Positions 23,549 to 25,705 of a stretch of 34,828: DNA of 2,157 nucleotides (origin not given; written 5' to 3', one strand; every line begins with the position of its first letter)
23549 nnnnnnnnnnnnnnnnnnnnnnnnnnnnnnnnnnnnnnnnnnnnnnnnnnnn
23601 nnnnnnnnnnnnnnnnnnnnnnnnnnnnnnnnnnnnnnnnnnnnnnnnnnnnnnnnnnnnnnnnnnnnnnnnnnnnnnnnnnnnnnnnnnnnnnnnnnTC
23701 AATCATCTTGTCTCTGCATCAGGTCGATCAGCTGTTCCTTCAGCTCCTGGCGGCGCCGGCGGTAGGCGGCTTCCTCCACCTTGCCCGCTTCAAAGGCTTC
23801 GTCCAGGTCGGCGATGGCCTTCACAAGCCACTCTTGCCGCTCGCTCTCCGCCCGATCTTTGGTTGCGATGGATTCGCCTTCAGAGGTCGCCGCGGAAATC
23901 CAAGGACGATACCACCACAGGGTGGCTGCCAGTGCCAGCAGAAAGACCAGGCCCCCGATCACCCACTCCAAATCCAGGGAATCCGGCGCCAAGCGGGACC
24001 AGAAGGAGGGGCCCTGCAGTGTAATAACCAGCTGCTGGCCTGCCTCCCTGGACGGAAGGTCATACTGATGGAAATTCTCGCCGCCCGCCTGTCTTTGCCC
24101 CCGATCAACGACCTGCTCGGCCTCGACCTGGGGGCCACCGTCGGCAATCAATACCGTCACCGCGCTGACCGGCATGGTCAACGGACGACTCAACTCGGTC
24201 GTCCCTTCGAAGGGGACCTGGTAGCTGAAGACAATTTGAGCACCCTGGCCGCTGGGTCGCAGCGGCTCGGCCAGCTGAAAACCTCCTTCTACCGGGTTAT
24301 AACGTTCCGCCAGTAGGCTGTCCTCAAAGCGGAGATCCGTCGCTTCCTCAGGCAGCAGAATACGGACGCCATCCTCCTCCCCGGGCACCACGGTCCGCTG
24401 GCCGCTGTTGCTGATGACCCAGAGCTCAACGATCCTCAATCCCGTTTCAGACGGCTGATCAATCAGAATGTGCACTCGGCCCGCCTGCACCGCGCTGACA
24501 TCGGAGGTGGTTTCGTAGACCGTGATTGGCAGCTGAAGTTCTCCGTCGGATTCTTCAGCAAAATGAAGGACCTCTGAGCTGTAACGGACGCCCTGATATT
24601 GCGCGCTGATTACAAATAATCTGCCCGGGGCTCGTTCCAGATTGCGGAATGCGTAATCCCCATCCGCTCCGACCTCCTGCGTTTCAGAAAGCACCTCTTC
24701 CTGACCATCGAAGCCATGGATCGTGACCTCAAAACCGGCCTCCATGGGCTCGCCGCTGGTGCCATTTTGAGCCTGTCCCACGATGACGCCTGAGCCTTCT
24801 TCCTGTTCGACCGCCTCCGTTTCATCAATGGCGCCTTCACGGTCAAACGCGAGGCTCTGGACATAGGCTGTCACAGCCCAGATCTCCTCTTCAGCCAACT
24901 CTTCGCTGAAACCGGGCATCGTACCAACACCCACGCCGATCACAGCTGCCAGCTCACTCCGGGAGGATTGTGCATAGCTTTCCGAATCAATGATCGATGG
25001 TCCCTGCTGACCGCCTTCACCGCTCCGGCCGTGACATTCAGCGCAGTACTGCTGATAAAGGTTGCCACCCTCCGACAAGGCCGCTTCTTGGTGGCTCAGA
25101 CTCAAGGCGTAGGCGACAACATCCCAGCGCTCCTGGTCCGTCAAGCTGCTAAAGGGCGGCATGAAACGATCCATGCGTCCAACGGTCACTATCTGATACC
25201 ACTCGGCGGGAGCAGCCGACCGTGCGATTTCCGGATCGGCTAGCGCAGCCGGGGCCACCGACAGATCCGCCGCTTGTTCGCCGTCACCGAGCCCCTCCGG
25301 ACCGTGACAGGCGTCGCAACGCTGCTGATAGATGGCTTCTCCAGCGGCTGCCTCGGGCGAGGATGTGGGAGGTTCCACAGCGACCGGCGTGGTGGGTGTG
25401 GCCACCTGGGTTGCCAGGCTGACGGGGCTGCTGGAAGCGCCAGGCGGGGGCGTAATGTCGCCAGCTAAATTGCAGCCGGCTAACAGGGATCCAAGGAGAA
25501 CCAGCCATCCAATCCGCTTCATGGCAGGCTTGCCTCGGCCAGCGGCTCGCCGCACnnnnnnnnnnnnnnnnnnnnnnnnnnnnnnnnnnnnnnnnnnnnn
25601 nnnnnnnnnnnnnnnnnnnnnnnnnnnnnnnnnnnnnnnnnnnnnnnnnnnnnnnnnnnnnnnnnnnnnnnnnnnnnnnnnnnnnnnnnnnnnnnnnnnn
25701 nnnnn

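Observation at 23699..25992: Two non-canonical genes inside the System I ccm operon share a CcmI-like motif: a Zn-ribbon membrane protein and a dihaem lipoprotein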

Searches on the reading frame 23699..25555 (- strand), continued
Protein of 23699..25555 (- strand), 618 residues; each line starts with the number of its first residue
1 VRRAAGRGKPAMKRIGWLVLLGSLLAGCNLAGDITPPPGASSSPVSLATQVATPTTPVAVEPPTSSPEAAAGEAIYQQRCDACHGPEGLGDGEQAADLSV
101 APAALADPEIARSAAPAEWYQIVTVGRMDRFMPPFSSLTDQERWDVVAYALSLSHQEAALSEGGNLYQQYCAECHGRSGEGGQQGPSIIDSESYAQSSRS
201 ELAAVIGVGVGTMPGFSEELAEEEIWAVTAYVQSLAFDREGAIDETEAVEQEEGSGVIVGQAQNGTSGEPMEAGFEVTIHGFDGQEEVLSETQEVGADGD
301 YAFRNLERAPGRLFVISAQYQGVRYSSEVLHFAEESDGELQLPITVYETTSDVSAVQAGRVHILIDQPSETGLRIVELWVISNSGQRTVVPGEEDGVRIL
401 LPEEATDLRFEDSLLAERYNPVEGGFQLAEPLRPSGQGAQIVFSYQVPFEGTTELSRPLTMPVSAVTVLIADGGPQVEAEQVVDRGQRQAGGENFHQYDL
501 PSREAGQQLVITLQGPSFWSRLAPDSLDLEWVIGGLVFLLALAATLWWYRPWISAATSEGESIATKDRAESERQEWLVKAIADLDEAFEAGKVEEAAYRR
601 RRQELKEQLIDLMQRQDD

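Call 55: predict_structure(alignment_id=A4)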
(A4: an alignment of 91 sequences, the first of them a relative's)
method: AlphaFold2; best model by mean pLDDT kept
length: 607 residues; sequences in the alignment: 91
mean_pLDDT: 88.9   pTM: 0.60
mean pLDDT of the five models: 88.9, 88.4, 87.9, 87.8, 87.7
residues with pLDDT >= 90: 454; 70-90: 85; 50-70: 23; < 50: 45
segments of 3 or more residues with pLDDT < 50: 23-44, 231-240, 545-553
pLDDT, mean of each block of 10 residues (from residue 1): 73 64 47 40 62 92 97 97 94 96 95 90 92 97 96 98 94 91 95 97 97 98 80 42 87 98 97 96 98 93 97 96 86 98 97 96 97 97 94 95 86 96 91 97 97 98 96 94 96 98 89 77 91 89 51 65 94 97 97 96 79
secondary structure, 60 per line:
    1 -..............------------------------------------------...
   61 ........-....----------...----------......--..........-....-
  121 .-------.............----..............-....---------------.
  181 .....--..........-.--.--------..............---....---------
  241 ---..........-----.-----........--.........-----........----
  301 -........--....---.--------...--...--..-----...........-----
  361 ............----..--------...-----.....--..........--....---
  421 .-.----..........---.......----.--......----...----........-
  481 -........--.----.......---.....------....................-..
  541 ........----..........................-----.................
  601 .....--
elements in order: H2-15 H58-68 H70-73 H97-102 H105-114 H129-141 H146-159 H161-164 H180-185 H188-197 H211-224 H228-231 E244-253 E265-272 E275-283 E289-296 E302-309 E312-315 E328-330 E333-335 E345-355 E361-372 E387-389 E395-399 H402-407 E408-411 E414-417 E428-437 E441-447 E455-460 E465-467 E472-479 E482-489 E497-503 H507-511 H518-537 H539-548 H553-578 H584-605
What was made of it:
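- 24518..24793 (-): ORF607 beta-sandwich domain 1 (aa 244-335). It matches the CarboxypepD_reg family only weakly. AlphaFold2 strands at pLDDT above 90 (call 55).
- On CcmI/CycH (TIGR03142 plus TPR): The ectodomain is made of cytochrome c and beta-sandwich domains (call 55).
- Checked: It shows two cytochrome c domains (58-231), two beta domains (244-335 and 345-503), one TM helix (about 518-540) and a helical hairpin (553-578 and 584-605) (call 55).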

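Call 59: fold_search(model_id=the predicted structure, library=pdb)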
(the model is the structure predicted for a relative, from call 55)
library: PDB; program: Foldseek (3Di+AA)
matches with E <= 10: 1473; with E <= 0.001: 69
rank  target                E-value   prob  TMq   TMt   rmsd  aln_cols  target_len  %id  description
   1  6h5l_B                1.1e-09  1.00  0.13  0.34  16.0       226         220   22  Kuenenia stuttgartiensis reducing HAO-like protein complex Kustc0457/Kustc0458 (released 2019-04-10)
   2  6s7o_E                2.1e-09  1.00  0.20  0.21  23.1       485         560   10  Cryo-EM structure of human oligosaccharyltransferase complex OST-A (released 2019-12-18)
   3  8pn9_E                4.4e-09  1.00  0.21  0.22  22.8       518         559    9  Structure of human oligosaccharyltransferase OST-A complex bound to NGI-1 (released 2024-05-08)
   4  6s7t_E                5.8e-09  1.00  0.21  0.28  20.2       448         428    9  Cryo-EM structure of human oligosaccharyltransferase complex OST-B (released 2019-12-18)
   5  8b6l_O                8.6e-09  1.00  0.20  0.21  23.0       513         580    9  Subtomogram average of the human Sec61-TRAP-OSTA-translocon (released 2022-12-07)
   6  6ezn_A                1.3e-07  1.00  0.21  0.28  20.2       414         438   11  Cryo-EM structure of the yeast oligosaccharyltransferase (OST) complex (released 2018-01-17)
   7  4hss_B                2.5e-07  1.00  0.14  0.20  18.3       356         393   13  Structure of the Full-Length Major Pilin SpaD from Corynebacterium diphtheriae (released 2013-11-13)
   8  4hss_A                5.8e-07  1.00  0.13  0.18  18.4       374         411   12  Structure of the Full-Length Major Pilin SpaD from Corynebacterium diphtheriae (released 2013-11-13)
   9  7e1v_O                1.8e-06  1.00  0.12  0.33  13.5       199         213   19  Cryo-EM structure of apo hybrid respiratory supercomplex consisting of Mycobacterium tuberculosis complexIII and Mycob (released 2021-10-13)
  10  6adq_C                3.0e-06  1.00  0.12  0.31  13.1       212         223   19  Respiratory Complex CIII2CIV2SOD2 from Mycobacterium smegmatis (released 2018-11-14)
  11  7qhm_C                5.6e-06  1.00  0.13  0.32  13.3       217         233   18  Cytochrome bcc-aa3 supercomplex (respiratory supercomplex III2/IV2) from Corynebacterium glutamicum (stigmatellin and  (released 2022-05-18)
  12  7e1v_C                8.9e-06  1.00  0.12  0.32  13.6       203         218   20  Cryo-EM structure of apo hybrid respiratory supercomplex consisting of Mycobacterium tuberculosis complexIII and Mycob (released 2021-10-13)
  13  3kd4_A                1.2e-05  1.00  0.17  0.20   8.3       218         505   11  CRYSTAL STRUCTURE OF A PUTATIVE PROTEASE (BDI_1141) FROM PARABACTEROIDES DISTASONIS ATCC 8503 AT 2.00 A RESOLUTION (released 2009-11-24)
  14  7e1w_O                1.2e-05  1.00  0.11  0.29  14.1       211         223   21  Cryo-EM structure of hybrid respiratory supercomplex consisting of Mycobacterium tuberculosis complexIII and Mycobacte (released 2021-10-27)
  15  8t41                  1.3e-05  1.00  0.17  0.12   6.7       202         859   13  Crystal structure of aminopeptidase N from Mycobacterium tuberculosis (released 2024-04-17)
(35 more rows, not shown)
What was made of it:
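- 24014..24490 (-): ORF607 beta-sandwich domain 2 (aa 345-503). It matches no Pfam or NCBIfam family. Foldseek finds resemblance to the two lumenal beta domains plus TM helix of ribophorin I/Ost1 (call 59).
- Closest known: Ribophorin I / Ost1 subunit of oligosaccharyltransferase. Same: Foldseek gives E 2e-9 to 1e-7 (call 59).
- Foldseek matches the ectodomain-plus-TM layout to ribophorin I/Ost1, a non-catalytic subunit of oligosaccharyltransferase (call 59). Foldseek matches them to respiratory dihaem subunits: QcrC, ActE and Kuenenia Kustc0457/8 (call 59).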

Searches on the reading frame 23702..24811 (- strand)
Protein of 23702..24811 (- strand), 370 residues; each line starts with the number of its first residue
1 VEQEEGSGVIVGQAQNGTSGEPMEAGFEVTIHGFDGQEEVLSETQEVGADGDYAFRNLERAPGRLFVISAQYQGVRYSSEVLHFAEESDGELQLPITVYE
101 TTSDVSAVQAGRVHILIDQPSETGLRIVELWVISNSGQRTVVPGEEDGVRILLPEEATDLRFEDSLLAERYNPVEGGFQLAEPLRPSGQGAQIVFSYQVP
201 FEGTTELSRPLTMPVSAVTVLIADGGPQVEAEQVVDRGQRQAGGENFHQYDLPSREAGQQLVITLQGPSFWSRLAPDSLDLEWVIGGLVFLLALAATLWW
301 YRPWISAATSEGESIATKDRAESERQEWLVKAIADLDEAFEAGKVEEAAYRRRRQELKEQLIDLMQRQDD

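Call 72: search_protein_families(library=pfam, proteins=[window:23702-24811:-], max_evalue=1)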
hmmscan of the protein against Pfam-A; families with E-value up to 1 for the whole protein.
window:23702-24811:- (370 aa): 1 family
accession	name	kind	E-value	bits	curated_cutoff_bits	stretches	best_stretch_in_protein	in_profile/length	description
PF05120.17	GvpG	-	0.0041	17.7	30.6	1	321-361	25-65/67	Gas vesicle protein G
